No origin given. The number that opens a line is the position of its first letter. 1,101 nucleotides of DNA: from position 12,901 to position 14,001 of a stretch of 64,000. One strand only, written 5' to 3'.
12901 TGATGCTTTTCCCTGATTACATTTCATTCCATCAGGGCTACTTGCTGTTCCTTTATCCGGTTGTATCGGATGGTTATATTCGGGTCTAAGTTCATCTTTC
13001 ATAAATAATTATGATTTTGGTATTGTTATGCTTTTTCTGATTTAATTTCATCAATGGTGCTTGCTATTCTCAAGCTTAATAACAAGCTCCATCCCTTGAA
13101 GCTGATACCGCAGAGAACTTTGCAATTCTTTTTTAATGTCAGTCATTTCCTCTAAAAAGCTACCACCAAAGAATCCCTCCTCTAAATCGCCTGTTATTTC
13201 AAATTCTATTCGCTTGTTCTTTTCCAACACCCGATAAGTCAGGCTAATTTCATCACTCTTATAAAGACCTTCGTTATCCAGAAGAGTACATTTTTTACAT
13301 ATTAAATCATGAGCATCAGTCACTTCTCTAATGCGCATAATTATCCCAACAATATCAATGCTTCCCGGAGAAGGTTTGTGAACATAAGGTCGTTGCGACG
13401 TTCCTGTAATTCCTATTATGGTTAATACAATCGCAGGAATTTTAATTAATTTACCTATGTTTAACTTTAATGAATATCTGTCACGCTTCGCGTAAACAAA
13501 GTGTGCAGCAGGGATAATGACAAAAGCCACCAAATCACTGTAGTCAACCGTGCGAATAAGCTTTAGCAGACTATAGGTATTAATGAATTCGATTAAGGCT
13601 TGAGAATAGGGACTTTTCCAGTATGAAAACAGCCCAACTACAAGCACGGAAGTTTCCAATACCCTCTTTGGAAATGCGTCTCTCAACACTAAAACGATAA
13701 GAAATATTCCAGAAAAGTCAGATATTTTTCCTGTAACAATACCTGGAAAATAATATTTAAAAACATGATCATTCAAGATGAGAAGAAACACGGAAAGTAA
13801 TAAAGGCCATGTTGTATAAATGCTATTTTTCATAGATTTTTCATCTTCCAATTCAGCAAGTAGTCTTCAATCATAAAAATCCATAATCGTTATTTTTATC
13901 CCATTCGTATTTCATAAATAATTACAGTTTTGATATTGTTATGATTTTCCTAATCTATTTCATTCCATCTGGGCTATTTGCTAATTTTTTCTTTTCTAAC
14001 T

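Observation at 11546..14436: ~2.9-kb cassette-like insertion splitting a dapC-dapD / arsC-like-dapE locus, with an 80-bp repeat at three of the gene ends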

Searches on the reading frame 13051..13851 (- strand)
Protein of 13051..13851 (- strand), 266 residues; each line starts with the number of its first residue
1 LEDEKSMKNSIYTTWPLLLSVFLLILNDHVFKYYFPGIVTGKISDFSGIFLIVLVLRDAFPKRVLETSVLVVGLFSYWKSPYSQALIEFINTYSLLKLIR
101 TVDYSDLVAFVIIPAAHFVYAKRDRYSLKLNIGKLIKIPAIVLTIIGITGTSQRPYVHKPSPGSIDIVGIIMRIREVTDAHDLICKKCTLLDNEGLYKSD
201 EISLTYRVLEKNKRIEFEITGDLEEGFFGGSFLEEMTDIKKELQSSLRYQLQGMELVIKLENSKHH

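Call 9: search_protein_families(library=pfam, proteins=[window:13051-13851:-], max_evalue=0.1)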
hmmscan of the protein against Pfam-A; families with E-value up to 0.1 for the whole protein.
window:13051-13851:- (266 aa): 0 families

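Call 12: search_protein_families(library=ncbifam, proteins=[window:13051-13851:-], max_evalue=0.1)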
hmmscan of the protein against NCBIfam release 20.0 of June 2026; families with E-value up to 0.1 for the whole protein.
window:13051-13851:- (266 aa): 0 families

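Call 18: find_homologous_proteins(query=window:13054-13833:-, max_evalue=0.001)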
Query seq(260 aa) (260 aa): 24 proteins with E <= 0.001 among 2963 candidates.
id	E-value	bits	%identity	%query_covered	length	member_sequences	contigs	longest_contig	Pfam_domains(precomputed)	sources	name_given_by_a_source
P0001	2.6e-158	543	95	100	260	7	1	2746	-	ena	-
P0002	3.8e-126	438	79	98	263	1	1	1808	-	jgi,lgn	jgi:hypothetical protein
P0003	2.3e-100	353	67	98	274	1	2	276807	-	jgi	jgi:hypothetical protein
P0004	2.8e-100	353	71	97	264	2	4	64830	-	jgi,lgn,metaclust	metaclust:\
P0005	2.8e-97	343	69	97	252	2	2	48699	-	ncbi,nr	ncbi:MAG: hypothetical protein Q8Q54_14285 [Methylococcales bacterium]|nr:hypothetical protein [Meth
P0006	1.3e-96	341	68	98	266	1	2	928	-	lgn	-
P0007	1.6e-96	341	65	98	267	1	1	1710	-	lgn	-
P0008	2.5e-95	337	64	97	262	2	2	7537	-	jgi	-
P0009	6.6e-93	329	68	90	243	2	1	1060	-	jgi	jgi:hypothetical protein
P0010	7.1e-92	326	61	98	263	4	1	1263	-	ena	-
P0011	5.8e-71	257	50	98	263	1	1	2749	-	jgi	jgi:hypothetical protein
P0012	2.3e-67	245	47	99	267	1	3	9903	-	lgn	-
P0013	4.1e-56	208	65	56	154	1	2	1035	-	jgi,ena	-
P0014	1.3e-51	194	42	97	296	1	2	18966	-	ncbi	-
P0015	7.3e-45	172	37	98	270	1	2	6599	-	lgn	-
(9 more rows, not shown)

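Call 19: find_encoding_contigs(protein=P0003, flank=6000, max_places=3)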
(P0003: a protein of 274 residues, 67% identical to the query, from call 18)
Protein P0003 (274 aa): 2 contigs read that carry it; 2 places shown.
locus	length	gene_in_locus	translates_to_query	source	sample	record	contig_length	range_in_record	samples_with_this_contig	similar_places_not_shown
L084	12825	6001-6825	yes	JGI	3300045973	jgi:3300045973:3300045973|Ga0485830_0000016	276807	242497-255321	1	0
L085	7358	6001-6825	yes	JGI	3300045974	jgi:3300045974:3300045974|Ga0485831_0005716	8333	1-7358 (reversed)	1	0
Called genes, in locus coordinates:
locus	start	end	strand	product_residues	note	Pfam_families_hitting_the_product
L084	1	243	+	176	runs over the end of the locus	PF02620:YceD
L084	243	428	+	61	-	PF01783:Ribosomal_L32p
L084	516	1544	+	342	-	PF02504:FA_synthesis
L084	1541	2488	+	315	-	PF08392:FAE1_CUT1_RppA (weak), PF00108:Thiolase_N, PF08545:ACP_syn_III, PF08541:ACP_syn_III_C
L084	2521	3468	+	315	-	PF00698:Acyl_transf_1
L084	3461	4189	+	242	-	PF00106:adh_short, PF08659:KR, PF13561:adh_short_C2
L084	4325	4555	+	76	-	PF00550:PP-binding, PF14573:PP-binding_2 (weak)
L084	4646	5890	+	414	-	PF00109:ketoacyl-synt, PF00108:Thiolase_N (weak), PF02801:Ketoacyl-synt_C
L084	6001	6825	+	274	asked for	-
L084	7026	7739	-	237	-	PF02535:Zip (faint)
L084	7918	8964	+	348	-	PF13385:Laminin_G_3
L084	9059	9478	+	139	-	PF01894:YjbQ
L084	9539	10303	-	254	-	PF05875:Ceramidase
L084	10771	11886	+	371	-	-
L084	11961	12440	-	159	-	PF05239:PRC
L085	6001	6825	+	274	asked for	-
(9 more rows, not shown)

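Call 20: find_encoding_contigs(protein=P0004, flank=6000, max_places=3)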
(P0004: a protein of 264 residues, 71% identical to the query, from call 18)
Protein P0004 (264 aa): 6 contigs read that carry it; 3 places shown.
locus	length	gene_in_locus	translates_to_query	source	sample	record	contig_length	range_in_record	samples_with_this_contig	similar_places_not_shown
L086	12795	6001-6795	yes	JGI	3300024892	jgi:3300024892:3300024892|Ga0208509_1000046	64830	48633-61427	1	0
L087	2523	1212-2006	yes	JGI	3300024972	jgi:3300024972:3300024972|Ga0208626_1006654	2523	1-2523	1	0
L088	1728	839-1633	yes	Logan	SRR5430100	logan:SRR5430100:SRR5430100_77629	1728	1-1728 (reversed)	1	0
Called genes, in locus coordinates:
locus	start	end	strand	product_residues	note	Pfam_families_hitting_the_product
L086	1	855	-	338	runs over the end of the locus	PF00144:Beta-lactamase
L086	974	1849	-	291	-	PF00126:HTH_1, PF03466:LysR_substrate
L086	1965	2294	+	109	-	PF07110:EthD (weak)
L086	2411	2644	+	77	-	-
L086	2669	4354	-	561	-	PF13584:BatD, PF25607:DUF7939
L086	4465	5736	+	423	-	PF01053:Cys_Met_Meta_PP, PF00155:Aminotran_1_2, PF01041:DegT_DnrJ_EryC1, PF00266:Aminotran_5 (weak)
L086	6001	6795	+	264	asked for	-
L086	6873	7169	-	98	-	PF05016:ParE_toxin, PF15781:ParE-like_toxin (weak)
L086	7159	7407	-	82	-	PF02604:PhdYeFM_antitox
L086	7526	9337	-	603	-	PF00009:GTP_EFTU, PF01926:MMR_HSR1 (weak), PF22042:EF-G_D2, PF03144:GTP_EFTU_D2, PF00679:EFG_C, PF21018:BipA_C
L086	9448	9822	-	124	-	-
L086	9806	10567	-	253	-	PF13431:TPR_17 (faint)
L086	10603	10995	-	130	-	PF00581:Rhodanese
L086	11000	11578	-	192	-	PF05175:MTS (weak), PF03848:TehB, PF13489:Methyltransf_23, PF13847:Methyltransf_31, PF08241:Methyltransf_11, PF08242:Methyltransf_12, PF13649:Methyltransf_25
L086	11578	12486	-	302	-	PF00126:HTH_1, PF03466:LysR_substrate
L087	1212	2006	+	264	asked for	-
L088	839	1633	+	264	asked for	-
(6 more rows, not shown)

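Call 21: find_encoding_contigs(protein=P0005, flank=6000, max_places=3)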
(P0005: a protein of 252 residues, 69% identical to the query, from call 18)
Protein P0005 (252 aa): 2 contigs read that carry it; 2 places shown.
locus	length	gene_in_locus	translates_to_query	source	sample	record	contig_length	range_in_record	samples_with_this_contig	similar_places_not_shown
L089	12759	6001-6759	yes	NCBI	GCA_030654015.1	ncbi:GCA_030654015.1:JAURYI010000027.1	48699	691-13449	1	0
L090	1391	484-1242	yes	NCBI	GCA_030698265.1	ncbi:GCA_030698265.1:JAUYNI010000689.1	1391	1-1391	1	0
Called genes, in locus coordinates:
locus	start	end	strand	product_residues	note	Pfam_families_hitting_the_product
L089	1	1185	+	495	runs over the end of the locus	PF14082:SduA_C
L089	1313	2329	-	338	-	PF00144:Beta-lactamase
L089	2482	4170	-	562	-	PF13584:BatD, PF25607:DUF7939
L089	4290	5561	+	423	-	PF01053:Cys_Met_Meta_PP, PF00155:Aminotran_1_2, PF01041:DegT_DnrJ_EryC1, PF00266:Aminotran_5 (weak)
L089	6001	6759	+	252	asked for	-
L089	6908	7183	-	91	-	-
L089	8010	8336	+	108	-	PF01850:PIN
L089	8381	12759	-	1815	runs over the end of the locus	PF00310:GATase_2, PF04898:Glu_syn_central, PF01645:Glu_synthase, PF01493:GXGXG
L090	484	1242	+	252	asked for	-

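Call 26: find_encoding_contigs(protein=P0002, flank=6000, max_places=4)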
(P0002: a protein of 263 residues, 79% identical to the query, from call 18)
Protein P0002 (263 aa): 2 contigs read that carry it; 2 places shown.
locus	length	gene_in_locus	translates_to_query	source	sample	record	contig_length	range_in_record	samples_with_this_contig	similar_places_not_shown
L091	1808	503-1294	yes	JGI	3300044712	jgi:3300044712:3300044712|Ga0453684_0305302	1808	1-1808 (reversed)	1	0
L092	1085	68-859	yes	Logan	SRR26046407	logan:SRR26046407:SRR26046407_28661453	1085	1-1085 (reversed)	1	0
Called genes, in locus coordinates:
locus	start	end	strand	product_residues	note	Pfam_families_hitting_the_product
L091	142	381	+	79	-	-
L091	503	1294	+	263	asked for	-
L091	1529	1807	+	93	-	?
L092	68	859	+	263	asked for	-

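Call 27: find_encoding_contigs(protein=P0008, flank=6000, max_places=4)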
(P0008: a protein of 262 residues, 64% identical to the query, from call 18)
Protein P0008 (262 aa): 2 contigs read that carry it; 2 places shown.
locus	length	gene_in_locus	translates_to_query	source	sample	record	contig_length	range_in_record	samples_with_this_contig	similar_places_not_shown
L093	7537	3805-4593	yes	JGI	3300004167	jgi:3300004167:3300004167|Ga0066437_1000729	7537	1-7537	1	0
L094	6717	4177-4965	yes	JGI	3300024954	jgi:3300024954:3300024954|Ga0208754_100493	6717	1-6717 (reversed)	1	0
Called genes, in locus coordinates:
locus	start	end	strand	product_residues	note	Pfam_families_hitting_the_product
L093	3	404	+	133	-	?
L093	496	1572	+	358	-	PF00724:Oxidored_FMN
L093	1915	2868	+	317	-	PF00005:ABC_tran, PF13304:AAA_21 (faint)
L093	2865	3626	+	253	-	PF01061:ABC2_membrane, PF12698:ABC2_membrane_3 (weak)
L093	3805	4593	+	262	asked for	-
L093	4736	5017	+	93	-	-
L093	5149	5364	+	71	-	PF15919:HicB_lk_antitox (weak)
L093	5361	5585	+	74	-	PF07927:HicA_toxin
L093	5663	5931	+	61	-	-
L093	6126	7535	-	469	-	?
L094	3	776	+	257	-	?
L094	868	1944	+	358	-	PF00724:Oxidored_FMN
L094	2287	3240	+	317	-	PF00005:ABC_tran, PF13304:AAA_21 (faint)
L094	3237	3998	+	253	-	PF01061:ABC2_membrane, PF12698:ABC2_membrane_3 (weak)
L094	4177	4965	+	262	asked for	-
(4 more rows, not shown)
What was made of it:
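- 13051..13833 (-): o266: a 260-aa membrane protein (5-6 TM helices plus a C-terminal alpha/beta domain) from a large uncharacterised family. 24 close clusters, found in different loci in other Methylococcales (calls 18-21, 26, 27).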

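Call 76: search_protein_families(library=padloc, proteins=[window:13051-13833:-], max_evalue=0.01)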
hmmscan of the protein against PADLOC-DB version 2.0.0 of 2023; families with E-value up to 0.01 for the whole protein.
window:13051-13833:- (260 aa): 0 families

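Call 89: predict_structure(alignment_id=A5)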
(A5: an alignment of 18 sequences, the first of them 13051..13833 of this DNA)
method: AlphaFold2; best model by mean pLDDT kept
length: 260 residues; sequences in the alignment: 18
mean_pLDDT: 73.2   pTM: 0.47
mean pLDDT of the five models: 73.2, 73.1, 71.8, 71.2, 69.3
residues with pLDDT >= 90: 14; 70-90: 147; 50-70: 78; < 50: 21
segments of 3 or more residues with pLDDT < 50: 144-156, 219-223
pLDDT, mean of each block of 10 residues (from residue 1): 65 78 69 68 87 89 91 83 77 67 87 83 61 59 46 50 83 86 78 85 72 69 63 81 65 60
secondary structure, 60 per line:
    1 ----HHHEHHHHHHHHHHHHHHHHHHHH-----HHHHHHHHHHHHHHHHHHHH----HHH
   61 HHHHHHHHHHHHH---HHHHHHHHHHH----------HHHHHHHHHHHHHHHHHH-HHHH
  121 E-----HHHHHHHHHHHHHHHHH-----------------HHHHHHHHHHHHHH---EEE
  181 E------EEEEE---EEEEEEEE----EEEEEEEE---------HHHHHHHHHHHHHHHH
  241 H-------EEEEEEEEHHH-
elements in order: H9-28 H34-53 H58-73 H77-87 H98-115 H117-120 H127-143 H161-174 E178-181 E188-192 E196-203 E208-215 H225-241 E249-256

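Call 93: search_protein_representatives(alignment_id=A5)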
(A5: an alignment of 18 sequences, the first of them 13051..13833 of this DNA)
Query: 18 sequences, 265 profile positions. Proteins with E-value up to 0.001 (for the whole library): 4715; up to 1e-10: 1663; up to 1e-30: 789. The best 150 are listed.
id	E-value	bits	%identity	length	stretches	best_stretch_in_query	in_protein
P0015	2.5e-106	371.3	-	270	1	2-263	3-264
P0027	2.3e-102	358.3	-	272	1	3-264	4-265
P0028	3.3e-95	334.8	-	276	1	4-263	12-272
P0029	2.6e-94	331.9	-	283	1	3-264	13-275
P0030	5.4e-92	324.3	-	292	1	3-264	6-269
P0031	2.1e-88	312.5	-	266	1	2-263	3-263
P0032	3.9e-85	301.8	-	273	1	5-264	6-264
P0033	6.3e-77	274.9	-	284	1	5-264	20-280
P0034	4.7e-71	255.6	-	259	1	9-261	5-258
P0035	2.4e-70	253.3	-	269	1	4-261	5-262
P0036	1.8e-69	250.5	-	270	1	8-264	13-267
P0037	1.2e-68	247.7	-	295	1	5-263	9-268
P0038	2.4e-68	246.8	-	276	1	5-263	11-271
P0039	7.0e-68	245.2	-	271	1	3-263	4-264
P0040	8.7e-68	244.9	-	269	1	6-263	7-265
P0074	7.3e-55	202.6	-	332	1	3-264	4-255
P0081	1.2e-53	198.6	-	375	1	5-256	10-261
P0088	4.1e-53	196.8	-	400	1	10-257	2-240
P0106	3.2e-49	184.1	-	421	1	3-257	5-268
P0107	4.0e-49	183.8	-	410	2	8-264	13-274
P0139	3.0e-43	164.5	-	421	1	4-259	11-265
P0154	1.6e-42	162.1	-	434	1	8-262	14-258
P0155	1.7e-42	162.0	-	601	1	3-225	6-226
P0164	6.8e-42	160.0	-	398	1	3-203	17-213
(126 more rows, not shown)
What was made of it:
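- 13051..13833 (-): A profile search finds 4715 representatives (call 93).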

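Call 94: search_protein_families(library=pfam, proteins=[P0030, P0074, P0081, P0088, P0106, P0107, P0139, P0154, P0155, P0164], max_evalue=0.01)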
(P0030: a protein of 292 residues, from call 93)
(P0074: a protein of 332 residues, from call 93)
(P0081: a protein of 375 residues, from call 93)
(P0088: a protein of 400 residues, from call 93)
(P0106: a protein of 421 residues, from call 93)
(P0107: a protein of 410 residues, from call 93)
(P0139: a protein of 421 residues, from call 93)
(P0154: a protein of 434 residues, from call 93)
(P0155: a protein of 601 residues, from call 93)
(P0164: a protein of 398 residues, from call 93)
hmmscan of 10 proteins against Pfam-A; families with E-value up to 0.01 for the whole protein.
P0030 (292 aa): 0 families

P0074 (332 aa): 0 families

P0081 (375 aa): 0 families

P0088 (400 aa): 0 families

P0106 (421 aa): 0 families

P0107 (410 aa): 0 families

P0139 (421 aa): 0 families

P0154 (434 aa): 0 families

P0155 (601 aa): 0 families

P0164 (398 aa): 0 families
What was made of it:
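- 13051..13833 (-): No Pfam match (calls 9, 94).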

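Call 99: fold_search(model_id=the predicted structure, library=pdb)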
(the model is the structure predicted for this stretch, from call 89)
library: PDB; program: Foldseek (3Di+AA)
matches with E <= 10: 832; with E <= 0.001: 0
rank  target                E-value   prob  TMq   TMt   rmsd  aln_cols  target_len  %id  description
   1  8f6i_A                1.3e-03  0.77  0.20  0.19  20.9       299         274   13  Cryo-EM structure of a Zinc-loaded symmetrical D70A mutant of the YiiP-Fab complex (released 2023-02-08)
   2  6xpd_A                3.1e-03  0.63  0.19  0.17  17.6       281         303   12  Cryo-EM structure of human ZnT8 double mutant - D110N and D224N, determined in outward-facing conformation (released 2020-08-05)
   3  8f6f_A                3.2e-03  0.75  0.21  0.20  18.3       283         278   13  Cryo-EM structure of a Zinc-loaded D51A mutant of the YiiP-Fab complex (released 2023-02-08)
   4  3h90_A                3.8e-03  0.69  0.20  0.18  22.7       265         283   10  Structural basis for the autoregulation of the zinc transporter YiiP (released 2009-09-08)
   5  8f6e_A                7.7e-03  0.51  0.20  0.18  20.6       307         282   12  Cryo-EM structure of a Zinc-loaded wild-type YiiP-Fab complex (released 2023-02-08)
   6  8f6h_B                8.6e-03  0.60  0.21  0.20  16.6       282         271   14  Cryo-EM structure of a Zinc-loaded asymmetrical TMD D70A mutant of the YiiP-Fab complex (released 2023-02-08)
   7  8f6i_B                9.1e-03  0.54  0.20  0.19  16.3       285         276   12  Cryo-EM structure of a Zinc-loaded symmetrical D70A mutant of the YiiP-Fab complex (released 2023-02-08)
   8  8j7v_B                1.1e-02  0.47  0.18  0.17  17.5       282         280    8  Cryo-EM structure of hZnT7-Fab complex in zinc-unbound state, determined in heterogeneous conformations- one subunit i (released 2023-09-20)
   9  8f6j_A                1.1e-02  0.30  0.17  0.16  21.3       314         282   11  Cryo-EM structure of a Zinc-loaded D287A mutant of the YiiP-Fab complex (released 2023-02-08)
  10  8f6k_A                1.6e-02  0.41  0.17  0.16  19.3       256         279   13  Cryo-EM structure of a Zinc-loaded H263A/D287A mutant of the YiiP-Fab complex (released 2023-02-08)
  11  8j7y_A                2.0e-02  0.23  0.16  0.15  17.0       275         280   11  Cryo-EM structure of hZnT7DeltaHis-loop-Fab complex in zinc-bound state, determined in outward-facing conformation (released 2023-09-20)
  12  8j7x_A                4.1e-02  0.14  0.15  0.14  21.9       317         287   13  Cryo-EM structure of hZnT7DeltaHis-loop-Fab complex in zinc-unbound state, determined in outward-facing conformation (released 2023-09-20)
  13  8f6h_A                4.4e-02  0.35  0.22  0.20  17.4       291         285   12  Cryo-EM structure of a Zinc-loaded asymmetrical TMD D70A mutant of the YiiP-Fab complex (released 2023-02-08)
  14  5vrf_A                6.4e-02  0.23  0.19  0.18  17.8       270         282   13  CryoEM Structure of the Zinc Transporter YiiP from helical crystals (released 2018-03-14)
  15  7p84_A                7.1e-02  0.60  0.21  0.14  16.3       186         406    9  Crystal structure of L147A/I351A variant of S-adenosylmethionine synthetase from Methanocaldococcus jannaschii in comp (released 2021-11-17)
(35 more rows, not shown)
